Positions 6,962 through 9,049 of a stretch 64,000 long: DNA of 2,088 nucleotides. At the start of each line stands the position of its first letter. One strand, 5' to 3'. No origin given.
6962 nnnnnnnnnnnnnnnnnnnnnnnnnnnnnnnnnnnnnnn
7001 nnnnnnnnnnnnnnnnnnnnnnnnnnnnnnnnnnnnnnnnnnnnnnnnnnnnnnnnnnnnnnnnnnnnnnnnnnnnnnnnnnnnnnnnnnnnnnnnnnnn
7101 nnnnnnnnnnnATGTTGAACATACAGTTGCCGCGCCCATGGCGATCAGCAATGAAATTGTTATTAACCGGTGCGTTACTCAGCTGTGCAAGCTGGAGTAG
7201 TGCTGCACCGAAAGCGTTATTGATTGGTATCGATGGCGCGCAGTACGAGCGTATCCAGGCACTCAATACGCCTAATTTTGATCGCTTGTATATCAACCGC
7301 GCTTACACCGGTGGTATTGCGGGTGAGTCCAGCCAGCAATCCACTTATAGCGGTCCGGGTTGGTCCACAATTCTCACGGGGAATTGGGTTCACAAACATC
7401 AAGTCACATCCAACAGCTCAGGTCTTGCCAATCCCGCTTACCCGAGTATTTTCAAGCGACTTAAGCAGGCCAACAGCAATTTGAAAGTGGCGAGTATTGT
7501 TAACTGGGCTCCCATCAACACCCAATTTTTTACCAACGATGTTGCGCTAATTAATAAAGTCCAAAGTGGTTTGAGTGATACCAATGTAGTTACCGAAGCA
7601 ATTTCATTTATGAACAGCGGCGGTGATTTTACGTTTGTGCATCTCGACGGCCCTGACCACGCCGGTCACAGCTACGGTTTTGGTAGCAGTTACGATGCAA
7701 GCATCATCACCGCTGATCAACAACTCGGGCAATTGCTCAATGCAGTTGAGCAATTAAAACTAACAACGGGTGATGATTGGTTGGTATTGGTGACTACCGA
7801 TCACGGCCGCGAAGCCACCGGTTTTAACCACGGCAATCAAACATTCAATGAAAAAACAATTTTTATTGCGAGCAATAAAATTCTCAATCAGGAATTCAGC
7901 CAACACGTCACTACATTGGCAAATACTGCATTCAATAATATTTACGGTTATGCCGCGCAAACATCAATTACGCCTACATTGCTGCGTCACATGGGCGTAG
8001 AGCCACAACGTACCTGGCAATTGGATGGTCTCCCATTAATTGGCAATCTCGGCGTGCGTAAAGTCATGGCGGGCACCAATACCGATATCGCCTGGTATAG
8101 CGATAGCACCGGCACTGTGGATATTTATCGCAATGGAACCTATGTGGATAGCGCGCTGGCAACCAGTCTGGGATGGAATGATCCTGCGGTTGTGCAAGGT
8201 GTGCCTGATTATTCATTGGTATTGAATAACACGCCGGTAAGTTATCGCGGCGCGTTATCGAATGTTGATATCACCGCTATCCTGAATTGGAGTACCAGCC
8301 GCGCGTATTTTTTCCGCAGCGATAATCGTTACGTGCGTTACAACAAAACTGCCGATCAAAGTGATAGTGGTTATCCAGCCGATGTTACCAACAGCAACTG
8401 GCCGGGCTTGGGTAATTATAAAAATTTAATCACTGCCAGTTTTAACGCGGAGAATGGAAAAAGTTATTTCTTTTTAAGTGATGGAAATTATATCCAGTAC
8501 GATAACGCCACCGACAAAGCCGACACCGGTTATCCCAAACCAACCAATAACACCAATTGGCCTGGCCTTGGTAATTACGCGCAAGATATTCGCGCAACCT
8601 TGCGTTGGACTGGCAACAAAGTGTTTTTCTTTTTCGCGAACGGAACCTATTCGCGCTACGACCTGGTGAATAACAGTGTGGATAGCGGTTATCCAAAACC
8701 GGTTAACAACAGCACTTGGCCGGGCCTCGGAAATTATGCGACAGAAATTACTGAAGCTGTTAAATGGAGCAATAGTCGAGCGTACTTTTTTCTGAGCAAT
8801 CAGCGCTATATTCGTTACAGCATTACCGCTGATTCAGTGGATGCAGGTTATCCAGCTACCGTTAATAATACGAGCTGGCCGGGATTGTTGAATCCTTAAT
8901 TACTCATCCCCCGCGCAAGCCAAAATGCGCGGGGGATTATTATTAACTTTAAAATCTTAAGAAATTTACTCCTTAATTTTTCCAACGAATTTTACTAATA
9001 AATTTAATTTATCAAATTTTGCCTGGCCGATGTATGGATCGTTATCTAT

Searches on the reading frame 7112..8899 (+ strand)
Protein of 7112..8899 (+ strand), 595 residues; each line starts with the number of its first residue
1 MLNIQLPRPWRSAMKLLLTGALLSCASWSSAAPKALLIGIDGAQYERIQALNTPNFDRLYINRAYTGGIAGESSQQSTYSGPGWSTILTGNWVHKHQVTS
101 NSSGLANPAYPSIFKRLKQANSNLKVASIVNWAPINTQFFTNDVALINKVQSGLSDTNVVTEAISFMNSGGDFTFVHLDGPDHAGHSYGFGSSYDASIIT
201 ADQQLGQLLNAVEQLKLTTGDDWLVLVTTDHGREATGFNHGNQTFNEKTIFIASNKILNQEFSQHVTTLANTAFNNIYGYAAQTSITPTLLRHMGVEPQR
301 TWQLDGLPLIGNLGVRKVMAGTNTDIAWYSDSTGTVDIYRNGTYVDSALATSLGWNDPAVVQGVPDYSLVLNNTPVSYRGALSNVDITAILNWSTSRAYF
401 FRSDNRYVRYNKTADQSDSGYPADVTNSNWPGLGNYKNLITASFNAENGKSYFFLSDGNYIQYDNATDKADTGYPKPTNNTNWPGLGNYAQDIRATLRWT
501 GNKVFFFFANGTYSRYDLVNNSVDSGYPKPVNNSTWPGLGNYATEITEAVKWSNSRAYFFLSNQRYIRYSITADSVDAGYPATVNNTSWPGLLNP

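Call 3: search_protein_families(library=pfam, proteins=[window:7112-8899:+])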
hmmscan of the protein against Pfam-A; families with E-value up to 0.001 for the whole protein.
window:7112-8899:+ (595 aa): 3 families
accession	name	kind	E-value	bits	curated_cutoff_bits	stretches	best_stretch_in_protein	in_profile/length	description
PF01663.27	Phosphodiest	-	3.5e-14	53.6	23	1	36-237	2-225/342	Type I phosphodiesterase / nucleotide pyrophosphatase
PF00045.24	Hemopexin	-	6.2e-14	52.1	21.3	0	387-434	1-44/45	Hemopexin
PF01676.23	Metalloenzyme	-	9.8e-10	38.8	24.3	1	44-272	18-240/252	Metalloenzyme superfamily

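Call 4: search_protein_families(library=ncbifam, proteins=[window:7112-8899:+])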
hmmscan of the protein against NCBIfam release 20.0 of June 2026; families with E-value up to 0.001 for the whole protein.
window:7112-8899:+ (595 aa): 1 family
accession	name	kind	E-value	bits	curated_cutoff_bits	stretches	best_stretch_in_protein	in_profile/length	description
TIGR00306.2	apgM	subfamily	7e-05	22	320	1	160-231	280-347/403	2,3-bisphosphoglycerate-independent phosphoglycerate mutase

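Call 10: find_related_loci(query=window:7112-8899:+, collection=genome_contigs, flank=9000)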
Query window:7112-8899:+ (595 aa) in genome_contigs; peptide patterns used: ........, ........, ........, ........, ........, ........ (x = any residue, [..] = any of these).
32 stretches matched a pattern; 4 encode a relative of the query (tblastn E <= 1e-3); 4 distinct loci.
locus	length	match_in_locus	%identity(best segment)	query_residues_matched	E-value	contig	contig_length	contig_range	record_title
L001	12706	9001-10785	95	1-595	0e+0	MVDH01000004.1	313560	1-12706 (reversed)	MAG: Cellvibrio sp. 79 Scaffold_4, whole genome shotgun sequence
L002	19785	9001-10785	88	1-595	0e+0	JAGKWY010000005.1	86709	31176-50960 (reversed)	MAG: Gammaproteobacteria bacterium isolate P7_D7_002 P7_D7_002_35, whole genome shotgun sequence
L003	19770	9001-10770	64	11-595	0e+0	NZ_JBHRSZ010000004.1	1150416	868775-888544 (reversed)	Litoribrevibacter euphylliae strain KCTC 52438 platanus_K_default_4, whole genome shotgun sequence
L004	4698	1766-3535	63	11-595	0e+0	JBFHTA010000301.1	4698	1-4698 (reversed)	MAG: Pseudomonadales bacterium isolate Mix_sand09.2021.07.D.17 k141_1153569_length_4698_cov_10.0000, whole genome shotgu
